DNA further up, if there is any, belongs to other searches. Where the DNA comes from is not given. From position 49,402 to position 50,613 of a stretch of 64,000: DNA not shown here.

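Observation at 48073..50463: Tandem paralogous sigma-70-like factors sharing a 50-bp identical tract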

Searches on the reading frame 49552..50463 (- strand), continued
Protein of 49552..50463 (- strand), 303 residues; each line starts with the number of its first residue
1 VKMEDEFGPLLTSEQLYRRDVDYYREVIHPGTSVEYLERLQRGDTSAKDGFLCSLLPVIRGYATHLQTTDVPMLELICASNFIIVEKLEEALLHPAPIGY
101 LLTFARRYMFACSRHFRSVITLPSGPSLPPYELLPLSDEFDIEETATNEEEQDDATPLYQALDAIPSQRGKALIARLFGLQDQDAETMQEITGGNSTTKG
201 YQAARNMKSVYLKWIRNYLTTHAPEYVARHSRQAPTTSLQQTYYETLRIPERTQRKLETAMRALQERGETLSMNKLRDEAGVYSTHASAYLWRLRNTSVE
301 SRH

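Call 30: search_solved_structures(query=A3, max_evalue=0.01, show_alignments=2)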
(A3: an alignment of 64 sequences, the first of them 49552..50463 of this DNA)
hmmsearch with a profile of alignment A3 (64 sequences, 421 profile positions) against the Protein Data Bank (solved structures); distinct sequences matched with E-value up to 0.01: 80 (the best 60 are shown).
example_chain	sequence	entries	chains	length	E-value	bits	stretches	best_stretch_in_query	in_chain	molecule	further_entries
7f0r_F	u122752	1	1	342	5.2e-29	104.8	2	140-238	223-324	RNA polymerase sigma factor RpoS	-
7vf9_F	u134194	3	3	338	5.8e-29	104.7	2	140-238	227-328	RNA polymerase sigma factor RpoS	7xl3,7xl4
5ipl_F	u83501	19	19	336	1.2e-23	87.1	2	140-238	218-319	RNA polymerase sigma factor RpoS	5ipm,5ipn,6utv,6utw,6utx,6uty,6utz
6kj6_F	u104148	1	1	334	1.6e-23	86.7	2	140-238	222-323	RNA polymerase sigma factor RpoS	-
6omf_F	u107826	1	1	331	1.6e-23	86.7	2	140-238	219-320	RNA polymerase sigma factor RpoS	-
6uu8_FFF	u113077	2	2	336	3.3e-22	82.4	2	8-98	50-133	RNA polymerase sigma factor RpoS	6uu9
7l7b_F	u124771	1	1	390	3.1e-19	72.6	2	17-131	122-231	RNA polymerase sigma factor SigA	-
8x6f_E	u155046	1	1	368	2.1e-18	69.9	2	17-98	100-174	RNA polymerase sigma factor SigA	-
7ckq_F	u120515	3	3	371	1.9e-17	66.7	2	17-134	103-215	RNA polymerase sigma factor SigA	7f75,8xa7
7pp4_f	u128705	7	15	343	2.7e-15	59.6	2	18-98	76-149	RNA polymerase sigma factor SigB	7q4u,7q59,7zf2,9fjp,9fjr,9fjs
8gzg_F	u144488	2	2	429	3.1e-14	56.2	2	143-234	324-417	RNA polymerase sigma factor SigA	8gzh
8dy7_F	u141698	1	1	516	1.8e-13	53.6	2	142-233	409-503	RNA polymerase sigma factor SigA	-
8dy9_F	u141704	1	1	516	1.8e-13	53.6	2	142-233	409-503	RNA polymerase sigma factor SigA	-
9dvs_G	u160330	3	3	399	2.2e-13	53.3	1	143-234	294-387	RNA polymerase sigma factor SigA1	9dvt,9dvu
6bzo_F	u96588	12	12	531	3.4e-13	52.7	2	142-233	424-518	RNA polymerase sigma factor SigA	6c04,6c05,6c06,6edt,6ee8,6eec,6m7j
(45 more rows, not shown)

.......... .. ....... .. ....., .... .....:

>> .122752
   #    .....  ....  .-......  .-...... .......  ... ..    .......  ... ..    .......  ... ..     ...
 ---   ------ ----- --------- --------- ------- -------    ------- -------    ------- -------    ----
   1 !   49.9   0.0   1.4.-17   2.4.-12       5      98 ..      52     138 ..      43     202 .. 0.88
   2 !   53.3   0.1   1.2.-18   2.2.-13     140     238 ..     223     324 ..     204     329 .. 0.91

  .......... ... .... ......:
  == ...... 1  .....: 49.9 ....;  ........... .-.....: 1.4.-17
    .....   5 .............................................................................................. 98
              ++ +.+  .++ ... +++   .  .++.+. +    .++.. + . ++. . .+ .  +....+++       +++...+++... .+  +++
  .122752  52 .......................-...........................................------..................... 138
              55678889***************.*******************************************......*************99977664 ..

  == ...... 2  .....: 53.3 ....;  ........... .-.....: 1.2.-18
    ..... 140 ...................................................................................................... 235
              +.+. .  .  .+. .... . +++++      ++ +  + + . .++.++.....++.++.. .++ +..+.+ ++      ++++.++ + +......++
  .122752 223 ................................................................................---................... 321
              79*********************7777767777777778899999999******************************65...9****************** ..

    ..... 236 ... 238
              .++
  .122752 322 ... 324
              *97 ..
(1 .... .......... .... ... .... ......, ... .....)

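Call 33: find_related_loci(query=A2, collection=genome_contigs, flank=8000)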
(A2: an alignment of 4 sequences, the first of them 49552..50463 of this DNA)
Query A2 (303 aa) in genome_contigs; peptide patterns used: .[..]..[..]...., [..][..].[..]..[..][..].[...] (x = any residue, [..] = any of these).
20 stretches matched a pattern, but none encodes a relative of the query by tblastn (E <= 1e-3).

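Call 34: find_related_loci(query=A2, collection=viral_contigs, flank=8000)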
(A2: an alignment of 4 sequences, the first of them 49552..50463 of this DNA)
Query A2 (303 aa) in viral_contigs; peptide patterns used: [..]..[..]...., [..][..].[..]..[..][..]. (x = any residue, [..] = any of these).
33 stretches matched a pattern, but none encodes a relative of the query by tblastn (E <= 1e-3).

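Call 35: find_homologous_proteins(query=A3, max_evalue=1e-10)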
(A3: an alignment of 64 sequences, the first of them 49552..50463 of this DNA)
Query A3 (64 sequences) (303 aa, profile of the alignment): 6 proteins with E <= 1e-10 among 8000 candidates.
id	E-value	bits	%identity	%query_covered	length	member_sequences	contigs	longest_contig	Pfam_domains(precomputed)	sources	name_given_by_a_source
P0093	4.0e-110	387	28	46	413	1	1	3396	-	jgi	jgi:DNA-directed RNA polymerase specialized sigma24 family protein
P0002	2.4e-99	351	62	99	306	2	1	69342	-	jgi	-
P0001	2.9e-93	331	100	98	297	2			-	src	-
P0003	3.7e-88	315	40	96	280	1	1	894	PF04542.21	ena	-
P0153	4.1e-16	77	24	20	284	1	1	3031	PF04545.23,PF04542.21,PF04539.23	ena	-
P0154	1.0e-11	63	24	61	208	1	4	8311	PF01381.29,PF04545.23,PF04542.21,PF13560.13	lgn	-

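Call 37: find_encoding_contigs(protein=P0005, flank=10000, max_places=3)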
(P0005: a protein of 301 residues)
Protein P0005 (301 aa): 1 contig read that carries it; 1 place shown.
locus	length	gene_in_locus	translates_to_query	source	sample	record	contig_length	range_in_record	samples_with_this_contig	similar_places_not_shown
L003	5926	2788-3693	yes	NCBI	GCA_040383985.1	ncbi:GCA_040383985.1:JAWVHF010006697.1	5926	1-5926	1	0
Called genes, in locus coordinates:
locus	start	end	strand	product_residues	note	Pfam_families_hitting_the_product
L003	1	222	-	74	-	?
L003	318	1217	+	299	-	-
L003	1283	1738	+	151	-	-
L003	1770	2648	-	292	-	PF01510:Amidase_2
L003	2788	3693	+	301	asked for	-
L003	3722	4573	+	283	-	-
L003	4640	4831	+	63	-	-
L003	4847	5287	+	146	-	PF13420:Acetyltransf_4 (faint), PF00583:Acetyltransf_1, PF13673:Acetyltransf_10, PF13508:Acetyltransf_7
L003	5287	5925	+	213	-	?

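Call 48: find_related_loci(query=A2, collection=metagenome_contigs, flank=10000)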
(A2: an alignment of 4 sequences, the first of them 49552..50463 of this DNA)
Query A2 (303 aa) in metagenome_contigs; peptide patterns used: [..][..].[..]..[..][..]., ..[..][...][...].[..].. (x = any residue, [..] = any of these).
295 stretches matched a pattern; 2 encode a relative of the query (tblastn E <= 1e-3); 2 distinct loci.
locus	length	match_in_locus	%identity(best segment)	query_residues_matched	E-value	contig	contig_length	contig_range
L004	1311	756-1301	38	11-188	1e-33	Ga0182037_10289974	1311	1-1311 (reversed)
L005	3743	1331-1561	25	34-112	4e-7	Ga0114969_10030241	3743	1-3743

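Call 61: predict_structure(alignment_id=A3)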
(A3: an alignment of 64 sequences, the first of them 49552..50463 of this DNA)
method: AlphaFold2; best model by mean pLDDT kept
length: 303 residues; sequences in the alignment: 64
mean_pLDDT: 89.7   pTM: 0.65
mean pLDDT of the five models: 89.7, 89.4, 89.0, 88.8, 87.1
residues with pLDDT >= 90: 206; 70-90: 78; 50-70: 17; < 50: 2
segments of 3 or more residues with pLDDT < 50: none
pLDDT, mean of each block of 10 residues (from residue 1): 65 90 76 81 92 93 93 95 96 93 96 82 74 74 74 93 98 98 97 97 98 97 95 71 92 98 98 97 96 94 83
secondary structure, 60 per line:
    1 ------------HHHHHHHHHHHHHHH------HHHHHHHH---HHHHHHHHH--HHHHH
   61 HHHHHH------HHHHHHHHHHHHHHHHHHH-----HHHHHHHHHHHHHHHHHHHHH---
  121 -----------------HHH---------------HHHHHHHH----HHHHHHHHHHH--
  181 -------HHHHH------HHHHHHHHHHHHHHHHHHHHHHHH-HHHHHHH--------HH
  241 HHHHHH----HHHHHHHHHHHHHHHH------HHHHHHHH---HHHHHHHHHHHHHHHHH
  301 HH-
elements in order: H13-27 H34-41 H45-53 H56-66 H73-91 H97-117 H156-163 H168-178 H188-192 H199-222 H224-230 H239-246 H251-266 H273-280 H284-302

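Call 78: fold_search(model_id=the predicted structure, library=viral)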
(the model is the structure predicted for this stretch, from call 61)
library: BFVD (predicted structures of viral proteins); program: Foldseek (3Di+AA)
matches with E <= 10: 164; with E <= 0.001: 2
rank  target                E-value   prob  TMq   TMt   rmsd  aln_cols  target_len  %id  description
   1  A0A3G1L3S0            4.4e-04  1.00  0.32  0.44   9.4       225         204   16  RNA polymerase sigma factor [Synechococcus phage S-CBWM1]
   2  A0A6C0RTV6            4.8e-04  1.00  0.24  0.14  20.6       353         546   12  (no name in the UniProt tables at hand)
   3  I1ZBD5                2.3e-03  1.00  0.28  0.25  23.4       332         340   13  (no name in the UniProt tables at hand)
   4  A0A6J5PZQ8            2.4e-03  1.00  0.26  0.37  17.8       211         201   16  Sigma70-ECF, RNA polymerase sigma factor, sigma-70 family [uncultured Caudovirales phage]
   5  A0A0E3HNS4            3.3e-03  1.00  0.27  0.32   9.3       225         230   12  Subfamily RNA polymerase sigma-70 subunit [Synechococcus phage ACG-2014f]
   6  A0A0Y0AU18            3.5e-03  0.97  0.19  0.13  28.3       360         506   10  Sporulation sigma factor SigF [Bacillus phage Eldridge]
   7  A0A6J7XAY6            3.8e-03  1.00  0.30  0.33  11.6       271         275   17  RpoD DNA-directed RNA polymerase, sigma subunit (Sigma70/sigma32) [uncultured Caudovirales phage]
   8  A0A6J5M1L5            4.2e-03  1.00  0.23  0.31  21.1       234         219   16  RpoE DNA-directed RNA polymerase specialized sigma subunit, sigma24 homolog [uncultured Caudovirales phage]
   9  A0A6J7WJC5            4.6e-03  1.00  0.25  0.32  16.3       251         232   14  FliA DNA-directed RNA polymerase specialized sigma subunit [uncultured Caudovirales phage]
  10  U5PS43                8.8e-03  0.99  0.25  0.24  33.9       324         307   11  RNA polymerase sigma factor [Bacillus phage BigBertha]
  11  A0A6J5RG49            9.3e-03  0.99  0.20  0.27  16.0       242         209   10  Sporulation sigma factor SigK [uncultured Caudovirales phage]
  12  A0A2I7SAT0            1.0e-02  0.99  0.22  0.17  21.5       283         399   15  (no name in the UniProt tables at hand)
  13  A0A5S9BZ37            1.3e-02  0.99  0.21  0.23  20.0       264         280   12  RNA polymerase sigma factor [Tenacibaculum phage PTm1]
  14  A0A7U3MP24            1.3e-02  0.99  0.29  0.20  25.5       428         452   11  (no name in the UniProt tables at hand)
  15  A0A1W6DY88            1.4e-02  0.99  0.25  0.18  20.4       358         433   11  Putative RNA polymerase sigma factor [Aeromonas phage phiA8-29]
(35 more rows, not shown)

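Call 89: find_encoding_contigs(protein=P0007, flank=10000, max_places=3)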
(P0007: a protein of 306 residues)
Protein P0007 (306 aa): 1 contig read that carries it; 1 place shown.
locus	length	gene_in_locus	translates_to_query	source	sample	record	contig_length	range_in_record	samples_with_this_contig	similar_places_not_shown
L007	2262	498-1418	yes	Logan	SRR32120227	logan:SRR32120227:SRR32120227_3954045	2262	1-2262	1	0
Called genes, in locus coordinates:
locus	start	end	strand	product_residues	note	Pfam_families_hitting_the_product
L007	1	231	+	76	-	?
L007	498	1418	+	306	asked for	-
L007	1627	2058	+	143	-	-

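Call 90: find_encoding_contigs(protein=P0006, flank=10000, max_places=3)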
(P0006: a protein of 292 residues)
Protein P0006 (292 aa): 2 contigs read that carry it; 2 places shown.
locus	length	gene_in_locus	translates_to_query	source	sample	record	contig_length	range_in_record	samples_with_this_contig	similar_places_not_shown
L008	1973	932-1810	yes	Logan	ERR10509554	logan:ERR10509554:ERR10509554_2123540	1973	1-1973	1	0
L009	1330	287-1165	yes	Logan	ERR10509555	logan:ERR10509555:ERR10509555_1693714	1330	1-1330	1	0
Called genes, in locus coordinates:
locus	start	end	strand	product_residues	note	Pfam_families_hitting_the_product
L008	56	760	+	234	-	-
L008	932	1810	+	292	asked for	-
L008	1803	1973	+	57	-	?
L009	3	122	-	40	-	?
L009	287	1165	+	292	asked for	-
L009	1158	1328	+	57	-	?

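Call 91: search_protein_families(library=ncbifam, alignment_id=A3, max_evalue=0.001)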
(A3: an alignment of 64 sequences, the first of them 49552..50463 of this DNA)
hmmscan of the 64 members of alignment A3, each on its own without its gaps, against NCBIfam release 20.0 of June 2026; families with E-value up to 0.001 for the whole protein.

A. member 1, window:49552-50463:- (303 aa): 0 families

B. families by the number of members that match (of 64 scanned): 46 families (the first 25 are shown)
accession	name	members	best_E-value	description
TIGR02937.1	sigma70-ECF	44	2.8e-13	sigma-70 family RNA polymerase sigma factor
TIGR02394.1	rpoS_proteo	44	6.1e-13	RNA polymerase sigma factor RpoS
NF004207.0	PRK05657.1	41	1e-12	RNA polymerase sigma factor RpoS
TIGR02997.1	Sig70-cyanoRpoD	30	3.8e-09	RNA polymerase sigma factor, RpoD/SigA family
TIGR02846.1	spore_sigmaK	21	8e-12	RNA polymerase sporulation sigma factor SigK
NF004471.0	PRK05803.1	18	7.1e-12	RNA polymerase sporulation sigma factor SigK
TIGR02835.1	spore_sigmaE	12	2.7e-08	RNA polymerase sporulation sigma factor SigE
NF006666.0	PRK09210.1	12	2e-07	RNA polymerase sigma factor RpoD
TIGR02393.1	RpoD_Cterm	11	2.7e-08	RNA polymerase sigma factor RpoD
NF006158.0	PRK08301.1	11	3.3e-07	RNA polymerase sporulation sigma factor SigE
NF004052.0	PRK05572.1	9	1.7e-06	SigF/SigG family RNA polymerase sporulation sigma factor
NF005920.0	PRK07921.1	7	9.8e-07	RNA polymerase sigma factor SigB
TIGR02392.1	rpoH_proteo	7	2.2e-06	RNA polymerase sigma factor RpoH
NF005143.0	PRK06596.1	5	4.8e-06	RNA polymerase factor sigma-32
NF006174.0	PRK08311.2-2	4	4.2e-06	RNA polymerase sigma factor SigI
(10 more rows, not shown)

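Call 98: search_protein_families(library=padloc, proteins=[window:49552-50463:-], max_evalue=0.01)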
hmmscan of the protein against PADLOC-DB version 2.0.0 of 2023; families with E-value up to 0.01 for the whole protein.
window:49552-50463:- (303 aa): 0 families
